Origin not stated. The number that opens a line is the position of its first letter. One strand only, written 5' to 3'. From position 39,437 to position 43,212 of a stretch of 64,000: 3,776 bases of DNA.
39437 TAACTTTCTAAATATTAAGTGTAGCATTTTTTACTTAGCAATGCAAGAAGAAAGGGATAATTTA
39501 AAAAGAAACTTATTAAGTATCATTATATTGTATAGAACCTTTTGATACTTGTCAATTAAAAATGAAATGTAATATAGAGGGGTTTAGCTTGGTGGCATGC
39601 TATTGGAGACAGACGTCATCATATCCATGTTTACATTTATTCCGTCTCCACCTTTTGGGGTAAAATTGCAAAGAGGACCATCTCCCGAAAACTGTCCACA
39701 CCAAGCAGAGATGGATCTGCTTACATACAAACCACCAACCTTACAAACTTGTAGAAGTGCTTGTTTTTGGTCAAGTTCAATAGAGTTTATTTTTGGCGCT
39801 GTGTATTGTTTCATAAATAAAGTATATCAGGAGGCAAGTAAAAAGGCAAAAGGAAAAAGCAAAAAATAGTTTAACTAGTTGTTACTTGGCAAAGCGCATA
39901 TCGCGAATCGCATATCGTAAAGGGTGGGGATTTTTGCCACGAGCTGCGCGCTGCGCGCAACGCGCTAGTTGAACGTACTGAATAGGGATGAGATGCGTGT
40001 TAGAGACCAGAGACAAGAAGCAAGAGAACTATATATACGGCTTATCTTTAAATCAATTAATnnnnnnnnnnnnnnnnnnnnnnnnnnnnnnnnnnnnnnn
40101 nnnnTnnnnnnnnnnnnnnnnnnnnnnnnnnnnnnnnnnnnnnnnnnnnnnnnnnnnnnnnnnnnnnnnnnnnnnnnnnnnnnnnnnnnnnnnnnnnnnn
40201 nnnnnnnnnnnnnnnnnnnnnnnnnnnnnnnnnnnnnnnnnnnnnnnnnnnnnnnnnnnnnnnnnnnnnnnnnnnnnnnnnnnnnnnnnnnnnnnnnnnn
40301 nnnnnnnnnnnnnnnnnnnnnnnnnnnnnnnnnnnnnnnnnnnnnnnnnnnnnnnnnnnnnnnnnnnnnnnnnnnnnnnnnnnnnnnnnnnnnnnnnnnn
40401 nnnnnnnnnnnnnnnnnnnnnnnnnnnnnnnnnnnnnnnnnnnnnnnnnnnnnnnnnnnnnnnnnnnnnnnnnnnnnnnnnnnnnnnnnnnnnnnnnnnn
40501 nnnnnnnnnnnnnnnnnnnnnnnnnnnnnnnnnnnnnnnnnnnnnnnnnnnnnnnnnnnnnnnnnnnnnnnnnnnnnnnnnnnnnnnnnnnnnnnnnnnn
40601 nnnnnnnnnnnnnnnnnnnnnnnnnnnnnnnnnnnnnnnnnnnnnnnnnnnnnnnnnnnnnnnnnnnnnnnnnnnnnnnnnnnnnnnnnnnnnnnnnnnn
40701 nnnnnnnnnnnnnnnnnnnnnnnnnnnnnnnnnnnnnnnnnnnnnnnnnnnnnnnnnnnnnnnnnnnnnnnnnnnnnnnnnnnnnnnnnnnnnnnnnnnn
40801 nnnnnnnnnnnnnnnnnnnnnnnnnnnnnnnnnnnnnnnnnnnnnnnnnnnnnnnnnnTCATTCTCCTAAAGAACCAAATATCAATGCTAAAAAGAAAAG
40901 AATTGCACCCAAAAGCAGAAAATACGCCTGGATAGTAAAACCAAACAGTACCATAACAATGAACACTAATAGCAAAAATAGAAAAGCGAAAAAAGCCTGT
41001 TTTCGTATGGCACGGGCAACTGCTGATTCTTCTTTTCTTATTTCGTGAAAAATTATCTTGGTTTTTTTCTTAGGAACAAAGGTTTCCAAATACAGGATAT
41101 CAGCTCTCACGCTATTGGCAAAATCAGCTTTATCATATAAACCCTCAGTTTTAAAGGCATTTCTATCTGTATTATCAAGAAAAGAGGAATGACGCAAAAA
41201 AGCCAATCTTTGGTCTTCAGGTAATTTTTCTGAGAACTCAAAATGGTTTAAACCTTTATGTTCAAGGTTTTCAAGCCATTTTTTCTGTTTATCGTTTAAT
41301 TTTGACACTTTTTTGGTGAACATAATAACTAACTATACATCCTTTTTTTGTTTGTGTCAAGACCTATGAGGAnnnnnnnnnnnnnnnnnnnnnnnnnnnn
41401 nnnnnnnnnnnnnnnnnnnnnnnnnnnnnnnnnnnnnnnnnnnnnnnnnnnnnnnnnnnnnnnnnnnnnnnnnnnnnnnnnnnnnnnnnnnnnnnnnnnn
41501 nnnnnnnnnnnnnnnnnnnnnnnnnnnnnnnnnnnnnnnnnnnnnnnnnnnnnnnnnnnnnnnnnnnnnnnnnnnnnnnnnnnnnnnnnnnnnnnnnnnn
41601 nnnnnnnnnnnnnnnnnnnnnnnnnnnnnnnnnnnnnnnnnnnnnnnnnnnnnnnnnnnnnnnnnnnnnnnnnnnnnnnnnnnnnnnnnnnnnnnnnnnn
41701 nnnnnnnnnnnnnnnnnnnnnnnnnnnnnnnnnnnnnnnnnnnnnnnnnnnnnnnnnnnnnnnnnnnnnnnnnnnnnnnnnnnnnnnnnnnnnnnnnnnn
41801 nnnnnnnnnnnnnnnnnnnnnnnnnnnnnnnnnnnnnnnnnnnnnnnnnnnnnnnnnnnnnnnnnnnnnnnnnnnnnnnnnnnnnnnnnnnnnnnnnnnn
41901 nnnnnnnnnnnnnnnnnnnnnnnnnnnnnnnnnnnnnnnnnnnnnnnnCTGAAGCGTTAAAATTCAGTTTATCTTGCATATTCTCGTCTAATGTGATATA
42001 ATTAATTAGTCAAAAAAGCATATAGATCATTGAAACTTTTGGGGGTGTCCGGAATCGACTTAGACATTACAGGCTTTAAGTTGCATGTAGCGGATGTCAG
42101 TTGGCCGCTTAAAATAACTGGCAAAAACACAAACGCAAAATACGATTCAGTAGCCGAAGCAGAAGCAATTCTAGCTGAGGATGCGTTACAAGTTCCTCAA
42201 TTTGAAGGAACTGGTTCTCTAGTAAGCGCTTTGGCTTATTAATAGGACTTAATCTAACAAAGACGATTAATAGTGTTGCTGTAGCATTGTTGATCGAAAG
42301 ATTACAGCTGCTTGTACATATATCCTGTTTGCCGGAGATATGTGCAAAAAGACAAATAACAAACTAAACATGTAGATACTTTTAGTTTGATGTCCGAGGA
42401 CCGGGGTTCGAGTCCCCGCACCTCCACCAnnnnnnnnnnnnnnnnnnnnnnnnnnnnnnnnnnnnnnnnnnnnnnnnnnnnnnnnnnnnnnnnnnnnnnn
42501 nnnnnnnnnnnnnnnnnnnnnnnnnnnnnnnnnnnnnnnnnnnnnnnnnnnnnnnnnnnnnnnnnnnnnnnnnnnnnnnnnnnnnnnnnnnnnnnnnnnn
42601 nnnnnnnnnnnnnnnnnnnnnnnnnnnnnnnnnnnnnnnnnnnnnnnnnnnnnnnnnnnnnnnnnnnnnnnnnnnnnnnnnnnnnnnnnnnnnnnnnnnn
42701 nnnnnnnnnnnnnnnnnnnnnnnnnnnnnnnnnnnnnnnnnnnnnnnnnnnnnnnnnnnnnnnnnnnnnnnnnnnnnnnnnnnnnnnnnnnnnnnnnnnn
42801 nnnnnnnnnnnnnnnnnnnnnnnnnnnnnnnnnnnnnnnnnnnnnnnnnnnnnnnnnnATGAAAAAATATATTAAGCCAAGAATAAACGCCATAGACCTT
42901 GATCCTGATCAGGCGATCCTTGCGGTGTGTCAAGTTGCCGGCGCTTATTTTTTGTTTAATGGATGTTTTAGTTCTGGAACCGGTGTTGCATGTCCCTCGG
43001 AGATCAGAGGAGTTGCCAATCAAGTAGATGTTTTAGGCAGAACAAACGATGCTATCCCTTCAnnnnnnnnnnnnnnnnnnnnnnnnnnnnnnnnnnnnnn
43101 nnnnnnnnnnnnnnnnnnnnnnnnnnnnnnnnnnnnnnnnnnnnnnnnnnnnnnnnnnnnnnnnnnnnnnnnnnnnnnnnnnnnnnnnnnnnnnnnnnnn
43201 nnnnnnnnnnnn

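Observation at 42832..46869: Candidate new leader-peptide (RiPP/bacteriocin-like) locus: three paralogous Cys-peptide genes, a B12-radical SAM enzyme and a secreted protein, immediately downstream of the tmRNA gene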

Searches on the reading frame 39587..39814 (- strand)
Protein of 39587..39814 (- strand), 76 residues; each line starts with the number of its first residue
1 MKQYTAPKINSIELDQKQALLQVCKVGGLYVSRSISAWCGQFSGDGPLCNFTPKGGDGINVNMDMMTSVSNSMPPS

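Call 6: search_protein_families(library=ncbifam, max_evalue=1, proteins=[window:39587-39814:-])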
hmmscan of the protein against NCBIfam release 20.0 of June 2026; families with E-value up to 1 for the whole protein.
seq(76 aa): 0 families

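Call 7: search_protein_families(library=pfam, max_evalue=1, proteins=[window:39587-39814:-])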
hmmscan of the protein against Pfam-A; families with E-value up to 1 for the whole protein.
seq(76 aa): 1 family
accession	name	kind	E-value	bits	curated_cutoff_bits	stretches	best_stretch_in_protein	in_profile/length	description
PF23088.1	DUF7047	-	0.19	12.4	27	1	33-51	3-21/61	Domain of unknown function (DUF7047)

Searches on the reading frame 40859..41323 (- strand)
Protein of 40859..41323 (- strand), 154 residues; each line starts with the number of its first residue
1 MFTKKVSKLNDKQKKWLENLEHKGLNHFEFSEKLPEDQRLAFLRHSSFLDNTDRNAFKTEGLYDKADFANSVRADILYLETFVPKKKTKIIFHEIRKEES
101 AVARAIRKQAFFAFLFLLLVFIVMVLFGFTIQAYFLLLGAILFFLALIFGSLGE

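Call 15: search_protein_families(library=pfam, max_evalue=0.001, proteins=[window:40859-41323:-])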
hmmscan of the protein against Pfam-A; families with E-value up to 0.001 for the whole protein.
window:40859-41323:- (154 aa): 0 families

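Call 82: search_protein_families(library=pfam, max_evalue=0.1, proteins=[window:40859-41323:-])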
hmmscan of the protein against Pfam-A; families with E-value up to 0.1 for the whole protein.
window:40859-41323:- (154 aa): 1 family
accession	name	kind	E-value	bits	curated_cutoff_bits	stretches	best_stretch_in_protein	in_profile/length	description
PF13215.11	DUF4023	-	0.033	14.7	25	1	6-36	8-36/38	Protein of unknown function (DUF4023)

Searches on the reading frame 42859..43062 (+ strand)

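Call 6: search_protein_families(library=ncbifam, max_evalue=1, proteins=[window:42859-43062:+])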
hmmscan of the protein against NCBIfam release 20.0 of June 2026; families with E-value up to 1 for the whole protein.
seq(68 aa): 0 families

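Call 7: search_protein_families(library=pfam, max_evalue=1, proteins=[window:42859-43062:+])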
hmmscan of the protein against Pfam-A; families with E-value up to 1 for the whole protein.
seq(68 aa): 1 family
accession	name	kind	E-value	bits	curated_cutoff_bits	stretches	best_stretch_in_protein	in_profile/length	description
PF21726.2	DUF6862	-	0.14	12.6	24.1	0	8-25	26-43/67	Family of unknown function (DUF6862)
